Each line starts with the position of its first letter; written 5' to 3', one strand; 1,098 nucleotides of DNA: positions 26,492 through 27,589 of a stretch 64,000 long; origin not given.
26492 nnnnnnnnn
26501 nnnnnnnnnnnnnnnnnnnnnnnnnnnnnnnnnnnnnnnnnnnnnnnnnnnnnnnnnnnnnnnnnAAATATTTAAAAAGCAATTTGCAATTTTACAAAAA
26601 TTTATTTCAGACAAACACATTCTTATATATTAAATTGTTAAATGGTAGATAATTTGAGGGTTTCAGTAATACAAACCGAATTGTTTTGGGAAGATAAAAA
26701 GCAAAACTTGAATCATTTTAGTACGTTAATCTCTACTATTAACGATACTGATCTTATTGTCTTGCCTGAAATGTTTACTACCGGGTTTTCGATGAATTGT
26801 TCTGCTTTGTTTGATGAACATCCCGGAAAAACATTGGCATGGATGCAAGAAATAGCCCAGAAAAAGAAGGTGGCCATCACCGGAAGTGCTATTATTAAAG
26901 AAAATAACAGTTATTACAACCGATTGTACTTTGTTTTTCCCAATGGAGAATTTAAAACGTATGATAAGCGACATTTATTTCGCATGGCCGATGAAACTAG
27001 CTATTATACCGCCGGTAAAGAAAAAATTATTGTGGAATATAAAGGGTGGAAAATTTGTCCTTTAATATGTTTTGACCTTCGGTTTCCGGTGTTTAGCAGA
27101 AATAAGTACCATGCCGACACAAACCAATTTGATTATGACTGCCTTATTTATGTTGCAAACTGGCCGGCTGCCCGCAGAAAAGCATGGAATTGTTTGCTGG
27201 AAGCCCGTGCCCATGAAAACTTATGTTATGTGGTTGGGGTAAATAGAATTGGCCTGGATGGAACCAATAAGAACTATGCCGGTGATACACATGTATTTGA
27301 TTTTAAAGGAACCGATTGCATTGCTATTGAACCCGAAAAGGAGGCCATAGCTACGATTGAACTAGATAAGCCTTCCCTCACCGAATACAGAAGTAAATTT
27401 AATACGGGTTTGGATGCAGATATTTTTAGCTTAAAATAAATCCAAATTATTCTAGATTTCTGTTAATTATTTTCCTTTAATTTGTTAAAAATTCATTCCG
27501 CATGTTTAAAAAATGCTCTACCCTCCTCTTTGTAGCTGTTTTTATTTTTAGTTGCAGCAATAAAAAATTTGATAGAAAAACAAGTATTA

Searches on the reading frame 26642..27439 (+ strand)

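Call 38: search_protein_families(library=pfam, proteins=[window:26642-27439:+], max_evalue=0.00001)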
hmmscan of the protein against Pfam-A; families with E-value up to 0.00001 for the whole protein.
window:26642-27439:+ (265 aa): 1 family
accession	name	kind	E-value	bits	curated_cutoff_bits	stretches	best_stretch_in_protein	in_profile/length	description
PF00795.27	CN_hydrolase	-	1.2e-32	113.7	23.2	1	6-250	1-255/256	Carbon-nitrogen hydrolase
